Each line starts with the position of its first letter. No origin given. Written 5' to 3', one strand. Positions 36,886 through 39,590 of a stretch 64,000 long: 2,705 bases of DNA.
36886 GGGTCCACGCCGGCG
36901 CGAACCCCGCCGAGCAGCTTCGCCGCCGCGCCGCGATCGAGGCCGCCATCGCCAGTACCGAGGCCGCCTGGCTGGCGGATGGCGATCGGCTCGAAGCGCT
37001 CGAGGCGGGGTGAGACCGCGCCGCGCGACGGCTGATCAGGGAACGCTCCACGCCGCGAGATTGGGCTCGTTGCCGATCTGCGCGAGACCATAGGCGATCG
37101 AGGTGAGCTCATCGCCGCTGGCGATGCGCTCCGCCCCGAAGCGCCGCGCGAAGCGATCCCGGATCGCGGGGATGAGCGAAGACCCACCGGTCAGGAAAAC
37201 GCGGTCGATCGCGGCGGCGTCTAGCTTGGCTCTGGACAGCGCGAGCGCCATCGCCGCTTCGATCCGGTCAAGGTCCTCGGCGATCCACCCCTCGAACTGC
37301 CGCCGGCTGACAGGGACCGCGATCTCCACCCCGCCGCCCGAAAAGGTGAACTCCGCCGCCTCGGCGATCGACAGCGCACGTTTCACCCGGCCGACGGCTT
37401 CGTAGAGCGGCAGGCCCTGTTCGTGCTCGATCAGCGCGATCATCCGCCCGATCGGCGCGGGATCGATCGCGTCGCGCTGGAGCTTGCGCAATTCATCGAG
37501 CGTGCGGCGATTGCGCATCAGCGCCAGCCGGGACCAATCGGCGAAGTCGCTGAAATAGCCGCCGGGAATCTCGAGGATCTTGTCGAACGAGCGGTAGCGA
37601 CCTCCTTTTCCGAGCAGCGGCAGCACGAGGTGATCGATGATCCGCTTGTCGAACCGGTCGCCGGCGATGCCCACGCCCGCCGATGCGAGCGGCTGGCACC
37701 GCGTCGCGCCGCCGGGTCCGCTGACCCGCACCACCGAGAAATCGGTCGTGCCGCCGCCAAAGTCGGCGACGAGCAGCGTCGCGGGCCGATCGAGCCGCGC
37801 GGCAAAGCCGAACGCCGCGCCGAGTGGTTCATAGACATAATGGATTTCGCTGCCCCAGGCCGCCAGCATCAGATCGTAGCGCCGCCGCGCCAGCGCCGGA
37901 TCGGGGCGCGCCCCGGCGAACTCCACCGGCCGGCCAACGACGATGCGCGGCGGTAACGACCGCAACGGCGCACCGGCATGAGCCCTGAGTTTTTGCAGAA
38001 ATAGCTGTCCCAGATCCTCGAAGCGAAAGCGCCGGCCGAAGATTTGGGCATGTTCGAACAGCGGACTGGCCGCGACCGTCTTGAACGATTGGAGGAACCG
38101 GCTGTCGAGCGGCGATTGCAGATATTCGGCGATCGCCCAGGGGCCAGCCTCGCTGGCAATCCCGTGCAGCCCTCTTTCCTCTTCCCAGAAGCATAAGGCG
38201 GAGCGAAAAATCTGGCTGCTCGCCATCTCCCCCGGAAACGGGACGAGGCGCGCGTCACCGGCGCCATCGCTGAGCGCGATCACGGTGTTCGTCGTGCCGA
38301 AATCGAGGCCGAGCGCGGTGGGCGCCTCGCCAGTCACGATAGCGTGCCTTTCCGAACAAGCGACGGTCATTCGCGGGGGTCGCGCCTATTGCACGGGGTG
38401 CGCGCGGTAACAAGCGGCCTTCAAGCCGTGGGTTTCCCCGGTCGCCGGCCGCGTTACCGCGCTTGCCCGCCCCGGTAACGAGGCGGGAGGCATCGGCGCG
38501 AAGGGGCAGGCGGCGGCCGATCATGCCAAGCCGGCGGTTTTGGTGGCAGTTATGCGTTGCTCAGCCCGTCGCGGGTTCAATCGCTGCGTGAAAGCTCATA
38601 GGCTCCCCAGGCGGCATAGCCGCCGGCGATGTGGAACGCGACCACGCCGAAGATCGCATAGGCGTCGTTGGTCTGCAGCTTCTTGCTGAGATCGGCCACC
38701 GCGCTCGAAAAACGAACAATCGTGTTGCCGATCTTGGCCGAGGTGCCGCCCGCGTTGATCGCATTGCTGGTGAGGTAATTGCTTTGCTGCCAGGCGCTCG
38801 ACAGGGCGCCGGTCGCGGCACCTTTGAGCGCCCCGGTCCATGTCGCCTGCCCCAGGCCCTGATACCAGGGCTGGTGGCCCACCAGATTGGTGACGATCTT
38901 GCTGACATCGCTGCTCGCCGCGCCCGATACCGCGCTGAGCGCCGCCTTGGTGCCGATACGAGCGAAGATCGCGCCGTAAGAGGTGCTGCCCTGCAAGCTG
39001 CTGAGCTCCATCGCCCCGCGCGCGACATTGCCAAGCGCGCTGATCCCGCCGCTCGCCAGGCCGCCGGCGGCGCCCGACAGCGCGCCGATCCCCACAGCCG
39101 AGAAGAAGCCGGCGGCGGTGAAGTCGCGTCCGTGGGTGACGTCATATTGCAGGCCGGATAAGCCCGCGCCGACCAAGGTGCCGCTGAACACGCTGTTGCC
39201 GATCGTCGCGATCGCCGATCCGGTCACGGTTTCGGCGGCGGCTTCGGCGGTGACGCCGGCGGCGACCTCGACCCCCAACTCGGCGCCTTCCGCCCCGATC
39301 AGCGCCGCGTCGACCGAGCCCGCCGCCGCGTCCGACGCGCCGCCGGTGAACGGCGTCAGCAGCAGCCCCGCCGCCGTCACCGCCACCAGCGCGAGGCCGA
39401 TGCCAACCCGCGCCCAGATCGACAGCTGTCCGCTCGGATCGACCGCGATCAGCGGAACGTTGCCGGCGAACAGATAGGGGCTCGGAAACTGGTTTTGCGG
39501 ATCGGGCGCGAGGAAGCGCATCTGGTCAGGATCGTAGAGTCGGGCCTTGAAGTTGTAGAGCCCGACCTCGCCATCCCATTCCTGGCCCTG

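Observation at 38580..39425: Encapsulated C-terminal cargo looks like a membrane-inserting Gly/Ala-rich domain rather than an enzyme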

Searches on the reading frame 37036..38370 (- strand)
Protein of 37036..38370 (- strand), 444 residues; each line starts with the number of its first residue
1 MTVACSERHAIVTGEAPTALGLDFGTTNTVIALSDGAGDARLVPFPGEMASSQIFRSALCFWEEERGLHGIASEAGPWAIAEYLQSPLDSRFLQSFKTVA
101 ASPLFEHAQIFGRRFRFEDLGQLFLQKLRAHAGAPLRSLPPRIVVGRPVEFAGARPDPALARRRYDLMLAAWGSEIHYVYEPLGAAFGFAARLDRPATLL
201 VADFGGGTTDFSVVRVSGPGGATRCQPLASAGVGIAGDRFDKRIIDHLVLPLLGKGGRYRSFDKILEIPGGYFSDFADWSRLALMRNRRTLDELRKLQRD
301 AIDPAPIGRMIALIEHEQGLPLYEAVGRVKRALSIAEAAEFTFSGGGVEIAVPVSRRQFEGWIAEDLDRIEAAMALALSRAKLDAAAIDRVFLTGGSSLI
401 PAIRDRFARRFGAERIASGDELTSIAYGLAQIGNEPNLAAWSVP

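Call 12: search_protein_families(library=pfam, proteins=[window:37036-38370:-], max_evalue=0.001)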
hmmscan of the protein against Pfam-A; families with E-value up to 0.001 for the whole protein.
window:37036-38370:- (444 aa): 2 families
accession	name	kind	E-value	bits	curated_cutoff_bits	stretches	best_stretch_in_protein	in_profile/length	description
PF00012.26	HSP70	-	4.7e-17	61.9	20.6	2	322-431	256-370/599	Hsp70 protein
PF06723.19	MreB_Mbl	-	2.7e-11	43.3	27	1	167-247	115-187/327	MreB/Mbl protein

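Call 49: search_protein_families(library=pfam, proteins=[window:37036-38370:-], max_evalue=0.01)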
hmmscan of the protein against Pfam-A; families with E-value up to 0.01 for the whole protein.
window:37036-38370:- (444 aa): 2 families
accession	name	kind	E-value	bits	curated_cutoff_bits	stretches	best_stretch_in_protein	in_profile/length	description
PF00012.26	HSP70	-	4.7e-17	61.9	20.6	2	322-431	256-370/599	Hsp70 protein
PF06723.19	MreB_Mbl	-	2.7e-11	43.3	27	1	167-247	115-187/327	MreB/Mbl protein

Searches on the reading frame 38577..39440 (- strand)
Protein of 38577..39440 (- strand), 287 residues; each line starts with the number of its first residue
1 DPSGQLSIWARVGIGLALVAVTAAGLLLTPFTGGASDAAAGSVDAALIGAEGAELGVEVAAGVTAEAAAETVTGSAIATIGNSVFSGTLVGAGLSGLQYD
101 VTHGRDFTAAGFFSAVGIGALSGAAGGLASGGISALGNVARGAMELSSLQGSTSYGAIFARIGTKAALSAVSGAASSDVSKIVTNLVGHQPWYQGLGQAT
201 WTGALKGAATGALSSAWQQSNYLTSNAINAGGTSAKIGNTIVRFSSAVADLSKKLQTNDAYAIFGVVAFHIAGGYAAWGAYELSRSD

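Call 8: search_protein_families(library=ncbifam, proteins=[window:38577-39440:-], max_evalue=1)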
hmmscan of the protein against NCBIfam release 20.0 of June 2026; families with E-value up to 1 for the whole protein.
window:38577-39440:- (287 aa): 1 family
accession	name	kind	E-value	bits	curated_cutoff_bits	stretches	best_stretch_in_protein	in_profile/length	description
NF005036.0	PRK06451.1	equivalog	0.026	13.3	484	1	168-258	313-402/412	NADP-dependent isocitrate dehydrogenase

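Call 13: find_homologous_proteins(query=window:38580-39425:-, max_evalue=0.001)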
Query window:38580-39425:- (282 aa): 6 proteins with E <= 0.001 among 8000 candidates.
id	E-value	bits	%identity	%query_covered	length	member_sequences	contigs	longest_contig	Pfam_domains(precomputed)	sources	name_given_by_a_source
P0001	6.3e-32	129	43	68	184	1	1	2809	-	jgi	jgi:hypothetical protein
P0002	3.3e-23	101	39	71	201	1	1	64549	-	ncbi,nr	ncbi:MAG TPA: hypothetical protein VNP04_13010, partial [Alphaproteobacteria bacterium]|nr:hypotheti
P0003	3.5e-17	81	32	76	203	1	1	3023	-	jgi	-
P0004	4.4e-17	81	35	72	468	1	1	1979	PF25023.2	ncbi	-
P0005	6.7e-17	80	38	72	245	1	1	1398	-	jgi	jgi:hypothetical protein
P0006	3.2e-16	78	38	72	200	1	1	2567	-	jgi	jgi:hypothetical protein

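Call 28: predict_structure(alignment_id=A1)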
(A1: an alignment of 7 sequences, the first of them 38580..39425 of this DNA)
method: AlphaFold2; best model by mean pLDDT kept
length: 282 residues; sequences in the alignment: 7
mean_pLDDT: 39.7   pTM: 0.38
mean pLDDT of the five models: 39.7, 38.6, 37.1, 36.9, 35.9
residues with pLDDT >= 90: 0; 70-90: 0; 50-70: 54; < 50: 228
segments of 3 or more residues with pLDDT < 50: 1-153, 168-171, 222-282
pLDDT, mean of each block of 10 residues (from residue 1): 38 36 27 29 30 24 26 26 28 35 35 37 38 43 40 50 51 51 58 53 55 52 44 40 43 39 41 40 39
secondary structure, 60 per line:
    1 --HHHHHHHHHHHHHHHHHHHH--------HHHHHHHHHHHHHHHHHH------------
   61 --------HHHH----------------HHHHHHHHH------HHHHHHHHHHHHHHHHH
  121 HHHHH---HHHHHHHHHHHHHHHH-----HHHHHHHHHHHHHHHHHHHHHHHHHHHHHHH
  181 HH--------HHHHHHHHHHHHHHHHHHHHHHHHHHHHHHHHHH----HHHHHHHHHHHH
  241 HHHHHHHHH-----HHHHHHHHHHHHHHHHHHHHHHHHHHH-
elements in order: H3-22 H31-48 H69-72 H89-97 H104-125 H129-144 H150-182 H191-224 H229-249 H255-281
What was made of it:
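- Tried and rejected: Unusable, pLDDT 39.7 (call 28).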

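Call 32: search_protein_families(library=pfam, proteins=[window:38580-39425:-, P0004], max_evalue=1)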
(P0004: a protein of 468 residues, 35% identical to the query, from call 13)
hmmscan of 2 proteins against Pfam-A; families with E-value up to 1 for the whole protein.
window:38580-39425:- (282 aa): 0 families

P0004 (468 aa): 0 families

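Call 35: search_solved_structures(query=A3, max_evalue=10, show_alignments=3)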
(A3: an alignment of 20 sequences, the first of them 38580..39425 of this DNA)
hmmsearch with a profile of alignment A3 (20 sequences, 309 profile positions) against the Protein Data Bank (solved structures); distinct sequences matched with E-value up to 10: 2.
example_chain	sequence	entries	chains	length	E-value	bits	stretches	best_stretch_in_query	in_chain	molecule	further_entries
2l7n_A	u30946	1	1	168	0.02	17.6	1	197-276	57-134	Talin-1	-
8w3n_F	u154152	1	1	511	0.59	12.8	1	203-299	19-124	prefusion-stabilized RSV F protein UFCR3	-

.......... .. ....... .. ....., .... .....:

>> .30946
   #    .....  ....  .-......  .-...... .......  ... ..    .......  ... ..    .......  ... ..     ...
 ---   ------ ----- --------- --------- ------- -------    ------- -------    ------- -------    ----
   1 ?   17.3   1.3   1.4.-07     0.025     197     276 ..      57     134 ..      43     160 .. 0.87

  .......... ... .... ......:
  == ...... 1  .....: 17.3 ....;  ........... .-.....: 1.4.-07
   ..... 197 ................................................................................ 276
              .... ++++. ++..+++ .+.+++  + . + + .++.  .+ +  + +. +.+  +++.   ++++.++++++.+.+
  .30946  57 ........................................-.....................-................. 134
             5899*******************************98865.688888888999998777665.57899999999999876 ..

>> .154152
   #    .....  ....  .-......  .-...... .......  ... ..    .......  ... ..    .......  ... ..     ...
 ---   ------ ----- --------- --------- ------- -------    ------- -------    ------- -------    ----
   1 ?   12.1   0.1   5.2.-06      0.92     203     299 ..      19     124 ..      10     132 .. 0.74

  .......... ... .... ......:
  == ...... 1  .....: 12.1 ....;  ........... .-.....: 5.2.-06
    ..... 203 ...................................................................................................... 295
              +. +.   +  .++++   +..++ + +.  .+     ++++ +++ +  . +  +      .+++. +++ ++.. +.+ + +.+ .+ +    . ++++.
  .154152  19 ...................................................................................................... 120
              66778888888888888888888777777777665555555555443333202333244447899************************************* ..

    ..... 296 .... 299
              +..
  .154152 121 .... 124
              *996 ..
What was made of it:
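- Closest known: Tse5. Different: The cargo profile found no Tse5-CT similarity in the PDB sequence set (call 35).
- Tried and rejected: No SGS, Tse5-CT or colicin (call 35).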

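Call 43: predict_structure(alignment_id=A4)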
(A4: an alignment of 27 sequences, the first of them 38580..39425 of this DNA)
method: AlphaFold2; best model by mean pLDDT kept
length: 282 residues; sequences in the alignment: 27
mean_pLDDT: 65.5   pTM: 0.41
mean pLDDT of the five models: 65.5, 64.7, 61.2, 60.3, 58.7
residues with pLDDT >= 90: 17; 70-90: 106; 50-70: 96; < 50: 63
segments of 3 or more residues with pLDDT < 50: 28-32, 44-69, 145-147, 253-260
pLDDT, mean of each block of 10 residues (from residue 1): 59 60 50 50 43 32 42 66 75 84 85 72 55 49 53 76 81 88 94 88 84 83 68 61 58 47 55 73 69
secondary structure, 60 per line:
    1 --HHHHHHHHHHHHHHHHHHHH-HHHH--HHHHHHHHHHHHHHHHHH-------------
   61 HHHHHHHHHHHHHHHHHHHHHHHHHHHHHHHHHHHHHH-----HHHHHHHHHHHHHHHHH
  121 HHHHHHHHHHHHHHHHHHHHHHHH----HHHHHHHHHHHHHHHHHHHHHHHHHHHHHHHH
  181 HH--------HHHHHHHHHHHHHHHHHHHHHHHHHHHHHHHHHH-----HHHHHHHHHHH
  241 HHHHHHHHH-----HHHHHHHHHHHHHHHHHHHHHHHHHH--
elements in order: H3-22 H24-27 H30-47 H61-98 H104-144 H149-182 H191-224 H230-249 H255-280
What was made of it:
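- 38580..39200 (-): Cargo residues 76-282: conserved all-helical domain. Long helices are predicted at 61-98, 104-144, 149-182, 191-224, 230-249 and 255-280. AF2 with 27 sequences: pLDDT 72-94 over residues 80-120 and 150-220 (call 43).
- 39102..39158 (-): Signature motif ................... (cargo 90-108), lying at the turn between predicted helices 61-98 and 104-144. Helix limits from call 43.
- The AF2 model is all-alpha, mean pLDDT 65.5 (call 43).
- Tried and rejected: With 27 sequences the model was usable, pLDDT 65.5 (call 43).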

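Call 46: fold_search(model_id=the predicted structure, library=pdb)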
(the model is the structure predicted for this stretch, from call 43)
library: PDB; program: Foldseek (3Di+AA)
matches with E <= 10: 34; with E <= 0.001: 0
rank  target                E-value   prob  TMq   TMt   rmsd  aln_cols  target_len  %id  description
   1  8b9z_d                1.5e+00  0.75  0.18  0.38   3.2        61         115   16  Drosophila melanogaster complex I in the Active state (Dm1) (released 2023-01-18)
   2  8iuf_E9               1.6e+00  0.18  0.19  0.29  13.5       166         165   22  Cryo-EM structure of Euglena gracilis super-complex I+III2+IV, composite (released 2024-02-28)
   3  8x61_D                2.4e+00  0.13  0.18  0.28  11.2       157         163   14  Cryo-EM structure of ATP-bound FtsE(E163Q)X (released 2024-05-08)
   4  8e1m_A                2.6e+00  0.20  0.23  0.39   8.8       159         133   14  Cryo-EM structure of the endogenous core TIM23 complex from S. cerevisiae (released 2023-06-21)
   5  7cgp_A                2.8e+00  0.21  0.20  0.34  12.5       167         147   14  Cryo-EM structure of the human mitochondrial translocase TIM22 complex at 3.7 angstrom. (released 2020-10-14)
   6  7aqq_d                3.0e+00  0.18  0.11  0.35  12.8        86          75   14  Cryo-EM structure of Arabidopsis thaliana Complex-I (membrane core) (released 2021-12-08)
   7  8x61_C                3.1e+00  0.14  0.24  0.33  10.3       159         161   12  Cryo-EM structure of ATP-bound FtsE(E163Q)X (released 2024-05-08)
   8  8e73_C2               3.3e+00  0.41  0.17  0.50   6.0        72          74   15  Vigna radiata supercomplex I+III2 (full bridge) (released 2023-01-11)
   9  6lod_D                3.4e+00  0.41  0.18  0.28   7.3        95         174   19  Cryo-EM structure of the air-oxidized photosynthetic alternative complex III from Roseiflexus castenholzii (released 2020-11-04)
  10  5xtc_V                3.6e+00  0.18  0.24  0.40   6.7       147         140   16  Cryo-EM structure of human respiratory complex I transmembrane arm (released 2017-08-30)
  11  8t4h_B                3.8e+00  0.06  0.18  0.13  18.8       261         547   15  Transporter associated with antigen processing (TAP) bound to the 8-mer peptide RRYQSTEL (released 2024-06-19)
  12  6gci_A                4.2e+00  0.12  0.24  0.23   8.5       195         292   11  Structure of the bongkrekic acid-inhibited mitochondrial ADP/ATP carrier (released 2019-01-09)
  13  8oqy_C                4.4e+00  0.11  0.24  0.28  10.0       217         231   13  Structure of apo form of human gamma-secretase PSEN1 APH-1B isoform reconstituted into lipid nanodisc (released 2024-04-24)
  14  7wu9_R                4.4e+00  0.06  0.19  0.19  18.5       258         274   13  Cryo-EM structure of the human EP3-Gi signaling complex (released 2022-08-17)
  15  8oqz_C                4.6e+00  0.13  0.28  0.31   9.6       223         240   13  Structure of human gamma-secretase PSEN1 APH-1B isoform reconstituted into lipid nanodisc in complex with Ab46 (released 2024-04-24)
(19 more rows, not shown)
